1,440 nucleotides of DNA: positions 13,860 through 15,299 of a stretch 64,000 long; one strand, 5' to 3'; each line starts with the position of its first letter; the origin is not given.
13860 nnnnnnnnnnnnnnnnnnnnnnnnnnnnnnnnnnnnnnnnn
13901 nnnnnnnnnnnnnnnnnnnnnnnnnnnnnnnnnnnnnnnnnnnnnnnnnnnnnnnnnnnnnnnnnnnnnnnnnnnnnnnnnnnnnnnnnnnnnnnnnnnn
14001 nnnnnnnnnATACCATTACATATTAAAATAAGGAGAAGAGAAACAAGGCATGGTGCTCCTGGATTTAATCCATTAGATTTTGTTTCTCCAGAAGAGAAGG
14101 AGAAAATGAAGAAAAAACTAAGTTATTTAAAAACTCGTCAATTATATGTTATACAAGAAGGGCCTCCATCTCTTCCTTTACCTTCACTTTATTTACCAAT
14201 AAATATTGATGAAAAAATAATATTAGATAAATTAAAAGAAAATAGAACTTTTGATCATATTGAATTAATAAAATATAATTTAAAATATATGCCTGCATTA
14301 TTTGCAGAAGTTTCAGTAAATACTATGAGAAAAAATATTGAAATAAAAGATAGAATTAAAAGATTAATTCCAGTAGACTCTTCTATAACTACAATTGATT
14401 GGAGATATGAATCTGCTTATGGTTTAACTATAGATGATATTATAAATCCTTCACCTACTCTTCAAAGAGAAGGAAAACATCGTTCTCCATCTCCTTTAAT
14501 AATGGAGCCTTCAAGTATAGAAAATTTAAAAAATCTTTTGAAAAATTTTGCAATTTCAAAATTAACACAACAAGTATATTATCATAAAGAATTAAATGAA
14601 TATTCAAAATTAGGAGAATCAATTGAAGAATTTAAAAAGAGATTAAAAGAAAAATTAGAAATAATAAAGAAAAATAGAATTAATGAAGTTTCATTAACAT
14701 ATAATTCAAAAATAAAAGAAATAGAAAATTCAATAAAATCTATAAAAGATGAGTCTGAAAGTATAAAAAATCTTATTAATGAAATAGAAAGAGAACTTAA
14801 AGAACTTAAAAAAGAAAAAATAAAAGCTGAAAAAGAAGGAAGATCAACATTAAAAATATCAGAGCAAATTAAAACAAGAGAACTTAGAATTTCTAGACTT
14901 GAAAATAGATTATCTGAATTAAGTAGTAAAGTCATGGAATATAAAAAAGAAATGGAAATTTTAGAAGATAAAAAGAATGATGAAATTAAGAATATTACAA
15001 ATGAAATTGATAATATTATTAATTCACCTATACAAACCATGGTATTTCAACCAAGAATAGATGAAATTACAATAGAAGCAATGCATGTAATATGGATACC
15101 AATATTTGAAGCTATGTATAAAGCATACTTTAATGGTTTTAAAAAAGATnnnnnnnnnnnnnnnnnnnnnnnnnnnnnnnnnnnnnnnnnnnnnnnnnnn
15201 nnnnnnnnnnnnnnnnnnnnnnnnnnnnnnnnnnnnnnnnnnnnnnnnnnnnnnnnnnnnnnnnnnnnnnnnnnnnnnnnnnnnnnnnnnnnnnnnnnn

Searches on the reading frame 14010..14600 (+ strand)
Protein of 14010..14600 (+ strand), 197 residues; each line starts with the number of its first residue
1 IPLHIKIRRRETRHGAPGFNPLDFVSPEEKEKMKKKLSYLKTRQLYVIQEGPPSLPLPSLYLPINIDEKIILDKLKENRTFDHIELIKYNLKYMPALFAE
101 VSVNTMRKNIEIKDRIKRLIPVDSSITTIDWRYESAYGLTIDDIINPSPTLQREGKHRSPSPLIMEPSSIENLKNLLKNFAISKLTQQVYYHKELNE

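Call 12: search_protein_families(library=pfam, proteins=[window:14010-14600:+], max_evalue=10)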
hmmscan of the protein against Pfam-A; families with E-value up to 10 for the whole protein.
window:14010-14600:+ (197 aa): 0 families

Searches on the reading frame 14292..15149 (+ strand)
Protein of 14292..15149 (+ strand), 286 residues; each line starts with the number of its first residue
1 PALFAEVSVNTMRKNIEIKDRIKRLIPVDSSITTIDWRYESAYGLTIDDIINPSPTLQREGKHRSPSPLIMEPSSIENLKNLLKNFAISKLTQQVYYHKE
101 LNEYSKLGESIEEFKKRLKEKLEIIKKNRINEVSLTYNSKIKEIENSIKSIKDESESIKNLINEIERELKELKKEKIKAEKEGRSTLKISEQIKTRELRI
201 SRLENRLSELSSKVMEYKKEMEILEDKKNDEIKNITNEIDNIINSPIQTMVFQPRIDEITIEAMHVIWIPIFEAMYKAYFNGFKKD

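Call 12: search_protein_families(library=pfam, proteins=[window:14292-15149:+], max_evalue=10)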
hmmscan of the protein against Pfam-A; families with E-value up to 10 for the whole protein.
window:14292-15149:+ (286 aa): 29 families (the best 25 are shown)
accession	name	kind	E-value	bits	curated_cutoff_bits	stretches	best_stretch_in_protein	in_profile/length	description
PF07889.17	DUF1664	-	0.00085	19.8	34.6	1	105-174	51-122/124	Protein of unknown function (DUF1664)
PF14362.11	DUF4407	-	0.0047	16.7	31.3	1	88-241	96-238/297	Domain of unknown function (DUF4407)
PF13851.11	GAS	-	0.034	14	32.3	1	120-238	23-139/200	Growth-arrest specific micro-tubule binding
PF09769.14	ApoO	-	0.052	13.9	31.4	2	209-264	26-78/131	Apolipoprotein O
PF23991.1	DUF7310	-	0.08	13.9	40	1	181-214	20-53/83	Coiled-coil region of unknown function (DUF7310)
PF19426.4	MIER1_3_C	-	0.083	13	27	1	91-137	121-166/216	Mesoderm induction early response protein 1/3 C-terminal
PF12795.12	MscS_porin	-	0.095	12.7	34.4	1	136-226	103-191/238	Mechanosensitive ion channel porin domain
PF06818.20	Fez1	-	0.096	13.6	34.4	1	97-238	26-162/199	Fez1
PF07303.18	Occludin_ELL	-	0.1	13.8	31.2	1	136-187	33-85/101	Occludin homology domain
PF04513.17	Baculo_PEP_C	-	0.13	12.7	38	1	83-181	27-127/140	Baculovirus polyhedron envelope protein, PEP, C terminus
PF13166.12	AAA_13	-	0.15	11.1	36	1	97-242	316-466/713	AAA domain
PF00351.26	Biopterin_H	-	0.21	11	22.7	1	81-174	244-328/331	Biopterin-dependent aromatic amino acid hydroxylase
PF08702.15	Fib_alpha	-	0.22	12.1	29.9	1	130-227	26-124/143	Fibrinogen alpha/beta chain family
PF05377.16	FlaC_arch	-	0.26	12.1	27.8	2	139-172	7-40/55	Flagella accessory protein C (FlaC)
PF02601.20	Exonuc_VII_L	-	0.34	10.8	35.9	1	105-216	143-253/315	Exonuclease VII, large subunit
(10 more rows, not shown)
